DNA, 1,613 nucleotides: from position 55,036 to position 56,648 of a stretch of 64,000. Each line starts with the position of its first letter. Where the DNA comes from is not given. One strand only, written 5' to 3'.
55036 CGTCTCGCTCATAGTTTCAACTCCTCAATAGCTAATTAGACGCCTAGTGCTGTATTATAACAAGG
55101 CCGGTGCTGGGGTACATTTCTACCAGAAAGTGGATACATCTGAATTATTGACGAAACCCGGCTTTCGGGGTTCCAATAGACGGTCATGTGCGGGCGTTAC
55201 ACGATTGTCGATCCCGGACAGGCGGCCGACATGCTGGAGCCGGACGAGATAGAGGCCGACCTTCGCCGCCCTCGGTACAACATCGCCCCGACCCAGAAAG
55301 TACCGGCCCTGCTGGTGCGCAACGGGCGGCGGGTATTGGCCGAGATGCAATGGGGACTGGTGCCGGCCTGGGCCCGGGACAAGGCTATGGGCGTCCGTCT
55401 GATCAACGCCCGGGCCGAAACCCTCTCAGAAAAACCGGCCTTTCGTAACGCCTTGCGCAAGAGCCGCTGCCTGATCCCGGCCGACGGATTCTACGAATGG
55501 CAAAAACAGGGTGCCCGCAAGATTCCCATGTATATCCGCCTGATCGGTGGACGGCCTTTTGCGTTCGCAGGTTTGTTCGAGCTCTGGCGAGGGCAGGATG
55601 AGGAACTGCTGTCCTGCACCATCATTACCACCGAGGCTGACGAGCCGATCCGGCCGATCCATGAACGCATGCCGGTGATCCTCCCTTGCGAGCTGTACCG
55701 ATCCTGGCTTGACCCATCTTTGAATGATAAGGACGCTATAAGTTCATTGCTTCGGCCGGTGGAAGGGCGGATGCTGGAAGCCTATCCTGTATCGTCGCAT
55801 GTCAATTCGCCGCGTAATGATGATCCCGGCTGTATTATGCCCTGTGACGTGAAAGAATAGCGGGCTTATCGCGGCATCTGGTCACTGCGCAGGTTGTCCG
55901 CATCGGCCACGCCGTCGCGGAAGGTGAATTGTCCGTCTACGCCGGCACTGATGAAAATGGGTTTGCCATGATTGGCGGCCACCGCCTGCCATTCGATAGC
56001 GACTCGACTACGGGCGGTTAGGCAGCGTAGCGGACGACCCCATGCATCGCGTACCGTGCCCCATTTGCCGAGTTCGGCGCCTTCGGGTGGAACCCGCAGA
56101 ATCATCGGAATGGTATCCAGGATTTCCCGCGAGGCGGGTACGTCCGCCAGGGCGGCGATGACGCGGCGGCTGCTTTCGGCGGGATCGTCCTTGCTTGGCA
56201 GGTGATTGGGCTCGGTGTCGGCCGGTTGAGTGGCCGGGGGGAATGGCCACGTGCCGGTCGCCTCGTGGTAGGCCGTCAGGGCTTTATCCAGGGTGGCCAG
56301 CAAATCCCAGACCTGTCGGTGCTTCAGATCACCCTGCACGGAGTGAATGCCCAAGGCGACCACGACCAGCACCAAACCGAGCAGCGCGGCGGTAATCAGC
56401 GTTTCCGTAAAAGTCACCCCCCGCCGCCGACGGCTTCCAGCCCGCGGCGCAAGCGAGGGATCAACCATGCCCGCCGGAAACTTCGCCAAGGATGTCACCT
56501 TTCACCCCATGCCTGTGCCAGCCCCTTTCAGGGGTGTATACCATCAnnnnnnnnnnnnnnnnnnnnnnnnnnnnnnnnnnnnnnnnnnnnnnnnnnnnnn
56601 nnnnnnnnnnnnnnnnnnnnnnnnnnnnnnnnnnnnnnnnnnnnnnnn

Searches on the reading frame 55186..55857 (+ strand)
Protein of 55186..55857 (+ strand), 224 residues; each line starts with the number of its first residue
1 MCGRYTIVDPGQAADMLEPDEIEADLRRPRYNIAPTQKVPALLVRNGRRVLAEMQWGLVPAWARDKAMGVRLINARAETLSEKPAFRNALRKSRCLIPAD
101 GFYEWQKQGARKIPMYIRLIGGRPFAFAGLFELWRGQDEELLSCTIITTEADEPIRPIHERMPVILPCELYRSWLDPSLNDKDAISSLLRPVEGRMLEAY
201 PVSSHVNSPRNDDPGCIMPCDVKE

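Call 3: search_protein_families(library=pfam, proteins=[window:55186-55857:+], max_evalue=0.1)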
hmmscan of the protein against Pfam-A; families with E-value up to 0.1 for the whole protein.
window:55186-55857:+ (224 aa): 1 family
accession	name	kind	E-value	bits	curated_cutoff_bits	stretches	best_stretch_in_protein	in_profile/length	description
PF02586.19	SRAP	-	2.6e-74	249.8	27.1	1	1-209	1-214/214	SOS response associated peptidase (SRAP)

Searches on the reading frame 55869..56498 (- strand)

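Call 3: search_protein_families(library=pfam, proteins=[window:55869-56498:-], max_evalue=0.1)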
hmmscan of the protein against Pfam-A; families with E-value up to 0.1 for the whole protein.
window:55869-56498:- (210 aa): 1 family
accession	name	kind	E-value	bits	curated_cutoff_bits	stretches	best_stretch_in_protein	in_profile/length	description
PF07963.17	N_methyl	-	0.0022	17.9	21.2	1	23-47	2-26/27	Prokaryotic N-terminal methylation motif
